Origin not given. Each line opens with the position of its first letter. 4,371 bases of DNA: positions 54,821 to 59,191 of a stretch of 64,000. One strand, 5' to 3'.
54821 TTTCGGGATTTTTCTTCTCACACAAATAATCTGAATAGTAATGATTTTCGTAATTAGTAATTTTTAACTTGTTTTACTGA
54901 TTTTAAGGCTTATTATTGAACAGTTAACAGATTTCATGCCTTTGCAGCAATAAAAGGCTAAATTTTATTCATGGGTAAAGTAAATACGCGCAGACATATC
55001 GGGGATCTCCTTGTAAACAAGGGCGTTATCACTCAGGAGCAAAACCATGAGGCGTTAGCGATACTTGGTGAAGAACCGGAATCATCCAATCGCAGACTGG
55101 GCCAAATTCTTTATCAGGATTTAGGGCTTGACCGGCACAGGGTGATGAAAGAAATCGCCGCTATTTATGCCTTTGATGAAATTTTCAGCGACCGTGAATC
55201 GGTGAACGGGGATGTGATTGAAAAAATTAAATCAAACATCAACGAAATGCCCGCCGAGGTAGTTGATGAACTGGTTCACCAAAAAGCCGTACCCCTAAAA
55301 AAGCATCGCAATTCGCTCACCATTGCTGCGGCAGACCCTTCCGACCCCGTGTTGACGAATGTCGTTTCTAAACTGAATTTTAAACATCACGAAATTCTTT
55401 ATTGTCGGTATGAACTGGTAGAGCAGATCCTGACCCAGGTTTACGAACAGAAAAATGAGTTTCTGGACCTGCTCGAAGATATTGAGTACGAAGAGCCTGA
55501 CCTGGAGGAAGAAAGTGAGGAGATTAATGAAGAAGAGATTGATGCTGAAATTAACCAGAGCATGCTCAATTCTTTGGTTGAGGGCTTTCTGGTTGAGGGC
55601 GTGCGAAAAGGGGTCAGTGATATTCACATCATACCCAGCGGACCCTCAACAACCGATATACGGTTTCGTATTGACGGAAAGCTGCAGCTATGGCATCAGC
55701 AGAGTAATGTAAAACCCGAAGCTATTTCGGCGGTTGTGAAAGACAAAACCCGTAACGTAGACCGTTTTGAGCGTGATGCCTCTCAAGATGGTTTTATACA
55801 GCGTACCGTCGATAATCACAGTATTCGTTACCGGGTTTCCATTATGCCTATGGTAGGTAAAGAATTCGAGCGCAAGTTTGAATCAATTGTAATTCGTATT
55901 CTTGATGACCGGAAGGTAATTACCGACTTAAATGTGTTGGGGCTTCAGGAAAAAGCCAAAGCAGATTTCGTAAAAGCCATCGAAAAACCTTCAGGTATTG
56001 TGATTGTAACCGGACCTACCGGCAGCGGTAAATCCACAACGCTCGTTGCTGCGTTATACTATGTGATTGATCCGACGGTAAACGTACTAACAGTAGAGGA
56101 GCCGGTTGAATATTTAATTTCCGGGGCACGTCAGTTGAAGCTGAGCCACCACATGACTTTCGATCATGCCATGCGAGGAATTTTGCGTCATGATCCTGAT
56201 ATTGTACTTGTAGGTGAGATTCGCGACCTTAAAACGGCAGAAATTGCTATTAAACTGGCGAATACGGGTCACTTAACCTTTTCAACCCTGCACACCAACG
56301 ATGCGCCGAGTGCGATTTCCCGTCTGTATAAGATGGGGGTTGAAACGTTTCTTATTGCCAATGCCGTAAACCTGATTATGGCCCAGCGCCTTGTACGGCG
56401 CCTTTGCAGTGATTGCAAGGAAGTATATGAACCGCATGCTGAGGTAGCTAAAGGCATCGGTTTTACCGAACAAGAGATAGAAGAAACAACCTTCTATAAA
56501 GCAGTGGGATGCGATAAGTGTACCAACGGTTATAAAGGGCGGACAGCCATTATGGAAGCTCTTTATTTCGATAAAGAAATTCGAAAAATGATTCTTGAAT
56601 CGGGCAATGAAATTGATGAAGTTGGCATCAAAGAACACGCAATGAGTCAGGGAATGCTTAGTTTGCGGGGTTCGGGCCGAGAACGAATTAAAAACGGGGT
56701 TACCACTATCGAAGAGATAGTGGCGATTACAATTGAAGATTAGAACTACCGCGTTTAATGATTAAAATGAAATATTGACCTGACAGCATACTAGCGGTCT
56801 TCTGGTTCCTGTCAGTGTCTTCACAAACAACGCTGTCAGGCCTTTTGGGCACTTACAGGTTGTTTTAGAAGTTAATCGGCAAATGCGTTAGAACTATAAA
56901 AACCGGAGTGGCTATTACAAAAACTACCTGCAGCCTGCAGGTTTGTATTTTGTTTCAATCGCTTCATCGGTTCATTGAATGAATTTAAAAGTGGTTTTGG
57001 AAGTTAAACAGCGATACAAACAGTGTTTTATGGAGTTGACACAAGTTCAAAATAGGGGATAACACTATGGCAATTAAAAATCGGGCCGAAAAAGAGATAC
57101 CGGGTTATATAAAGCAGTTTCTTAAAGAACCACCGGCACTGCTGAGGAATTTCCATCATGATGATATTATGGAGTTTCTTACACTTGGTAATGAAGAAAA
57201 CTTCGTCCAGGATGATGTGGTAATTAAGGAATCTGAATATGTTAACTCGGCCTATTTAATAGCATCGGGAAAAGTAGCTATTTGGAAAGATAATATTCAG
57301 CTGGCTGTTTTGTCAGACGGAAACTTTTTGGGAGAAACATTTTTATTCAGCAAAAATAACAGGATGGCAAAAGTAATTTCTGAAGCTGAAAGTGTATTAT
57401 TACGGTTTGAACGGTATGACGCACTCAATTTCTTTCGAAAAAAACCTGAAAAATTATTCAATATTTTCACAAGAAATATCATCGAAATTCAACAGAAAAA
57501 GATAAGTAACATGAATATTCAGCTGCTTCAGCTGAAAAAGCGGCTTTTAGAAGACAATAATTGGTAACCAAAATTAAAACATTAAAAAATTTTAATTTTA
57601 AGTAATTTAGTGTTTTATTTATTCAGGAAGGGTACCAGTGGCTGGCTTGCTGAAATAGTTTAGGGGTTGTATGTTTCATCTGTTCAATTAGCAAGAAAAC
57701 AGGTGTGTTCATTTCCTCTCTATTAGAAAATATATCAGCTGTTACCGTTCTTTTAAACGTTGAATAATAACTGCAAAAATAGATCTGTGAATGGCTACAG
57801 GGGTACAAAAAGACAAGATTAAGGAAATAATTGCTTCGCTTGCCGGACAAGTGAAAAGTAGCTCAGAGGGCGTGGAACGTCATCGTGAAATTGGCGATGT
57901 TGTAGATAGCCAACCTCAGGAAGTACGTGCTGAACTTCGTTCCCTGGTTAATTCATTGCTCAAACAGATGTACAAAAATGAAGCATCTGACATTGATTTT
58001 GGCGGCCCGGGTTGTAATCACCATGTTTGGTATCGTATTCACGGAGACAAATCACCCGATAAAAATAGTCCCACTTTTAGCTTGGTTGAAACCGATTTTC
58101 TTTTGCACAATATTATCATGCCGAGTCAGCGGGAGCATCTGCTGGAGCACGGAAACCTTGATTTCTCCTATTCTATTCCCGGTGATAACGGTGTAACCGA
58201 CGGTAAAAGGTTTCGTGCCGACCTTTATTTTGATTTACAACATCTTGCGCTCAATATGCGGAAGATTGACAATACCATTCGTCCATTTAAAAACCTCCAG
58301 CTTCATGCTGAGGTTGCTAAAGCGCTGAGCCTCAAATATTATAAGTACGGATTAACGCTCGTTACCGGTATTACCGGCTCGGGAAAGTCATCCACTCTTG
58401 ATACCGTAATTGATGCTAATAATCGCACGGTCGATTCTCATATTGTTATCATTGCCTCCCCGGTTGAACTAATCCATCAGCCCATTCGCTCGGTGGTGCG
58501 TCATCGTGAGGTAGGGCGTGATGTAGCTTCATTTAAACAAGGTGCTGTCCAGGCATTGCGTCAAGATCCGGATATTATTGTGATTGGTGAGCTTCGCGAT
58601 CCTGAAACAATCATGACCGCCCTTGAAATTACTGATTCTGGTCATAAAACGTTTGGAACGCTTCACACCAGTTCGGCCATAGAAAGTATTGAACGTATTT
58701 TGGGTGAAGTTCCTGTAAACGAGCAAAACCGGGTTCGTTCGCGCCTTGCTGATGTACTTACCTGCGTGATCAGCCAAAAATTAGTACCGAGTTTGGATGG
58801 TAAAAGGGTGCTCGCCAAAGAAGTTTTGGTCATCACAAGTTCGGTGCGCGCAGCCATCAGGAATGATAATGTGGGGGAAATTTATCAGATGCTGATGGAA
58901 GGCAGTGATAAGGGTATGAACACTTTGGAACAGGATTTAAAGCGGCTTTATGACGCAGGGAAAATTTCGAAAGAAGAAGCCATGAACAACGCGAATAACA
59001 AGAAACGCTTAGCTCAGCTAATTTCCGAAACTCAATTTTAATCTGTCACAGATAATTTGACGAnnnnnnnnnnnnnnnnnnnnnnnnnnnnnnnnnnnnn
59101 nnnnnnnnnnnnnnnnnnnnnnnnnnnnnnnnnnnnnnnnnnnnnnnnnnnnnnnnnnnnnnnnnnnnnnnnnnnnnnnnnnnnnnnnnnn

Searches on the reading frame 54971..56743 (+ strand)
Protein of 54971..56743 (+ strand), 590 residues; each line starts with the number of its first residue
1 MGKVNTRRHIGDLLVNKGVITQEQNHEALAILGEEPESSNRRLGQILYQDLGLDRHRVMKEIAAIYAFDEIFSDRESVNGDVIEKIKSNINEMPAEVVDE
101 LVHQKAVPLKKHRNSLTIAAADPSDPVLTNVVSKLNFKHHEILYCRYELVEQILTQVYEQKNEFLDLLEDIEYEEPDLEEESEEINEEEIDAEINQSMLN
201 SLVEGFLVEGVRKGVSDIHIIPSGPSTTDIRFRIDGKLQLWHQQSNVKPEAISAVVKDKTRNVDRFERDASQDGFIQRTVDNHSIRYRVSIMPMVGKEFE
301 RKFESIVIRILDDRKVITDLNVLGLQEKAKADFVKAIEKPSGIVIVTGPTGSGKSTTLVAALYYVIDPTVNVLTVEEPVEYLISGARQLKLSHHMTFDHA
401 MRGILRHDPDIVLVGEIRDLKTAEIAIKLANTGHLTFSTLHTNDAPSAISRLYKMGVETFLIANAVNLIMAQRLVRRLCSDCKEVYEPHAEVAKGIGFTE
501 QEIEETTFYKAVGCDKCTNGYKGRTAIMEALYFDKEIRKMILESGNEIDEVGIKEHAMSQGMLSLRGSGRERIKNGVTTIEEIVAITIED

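Call 63: search_protein_families(library=pfam, proteins=[window:54971-56743:+], max_evalue=0.0001)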
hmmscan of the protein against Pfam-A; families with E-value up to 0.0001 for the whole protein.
window:54971-56743:+ (590 aa): 2 families
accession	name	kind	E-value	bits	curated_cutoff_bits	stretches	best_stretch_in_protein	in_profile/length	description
PF00437.27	T2SSE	-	4.2e-101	338.7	24.9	1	196-584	5-369/370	Type II/IV secretion system protein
PF25199.1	nSTAND_NTPase5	-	4.2e-05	23.9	34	1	336-382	36-83/145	Novel STAND NTPase 5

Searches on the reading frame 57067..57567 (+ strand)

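Call 63: search_protein_families(library=pfam, proteins=[window:57067-57567:+], max_evalue=0.0001)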
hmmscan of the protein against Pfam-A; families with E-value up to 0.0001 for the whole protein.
window:57067-57567:+ (166 aa): 1 family
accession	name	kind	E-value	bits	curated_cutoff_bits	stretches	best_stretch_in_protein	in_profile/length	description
PF00027.35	cNMP_binding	-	9.3e-12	45.2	27.5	1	44-125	2-88/89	Cyclic nucleotide-binding domain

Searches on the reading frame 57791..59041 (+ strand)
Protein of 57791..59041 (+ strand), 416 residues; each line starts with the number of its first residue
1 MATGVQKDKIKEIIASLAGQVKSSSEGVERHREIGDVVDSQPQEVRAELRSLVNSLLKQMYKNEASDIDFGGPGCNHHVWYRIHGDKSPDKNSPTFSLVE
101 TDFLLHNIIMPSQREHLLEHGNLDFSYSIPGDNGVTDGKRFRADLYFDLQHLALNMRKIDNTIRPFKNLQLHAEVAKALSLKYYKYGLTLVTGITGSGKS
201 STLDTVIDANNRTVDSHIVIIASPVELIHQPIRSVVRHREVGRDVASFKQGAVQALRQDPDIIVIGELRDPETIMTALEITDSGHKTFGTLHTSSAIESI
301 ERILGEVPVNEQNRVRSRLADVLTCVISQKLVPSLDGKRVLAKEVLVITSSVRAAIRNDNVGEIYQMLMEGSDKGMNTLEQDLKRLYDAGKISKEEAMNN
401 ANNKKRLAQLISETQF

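Call 63: search_protein_families(library=pfam, proteins=[window:57791-59041:+], max_evalue=0.0001)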
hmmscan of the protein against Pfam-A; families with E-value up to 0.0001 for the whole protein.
window:57791-59041:+ (416 aa): 1 family
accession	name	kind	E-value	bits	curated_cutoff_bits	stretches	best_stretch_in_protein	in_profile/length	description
PF00437.27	T2SSE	-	3e-34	118.7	24.9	1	169-338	124-284/370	Type II/IV secretion system protein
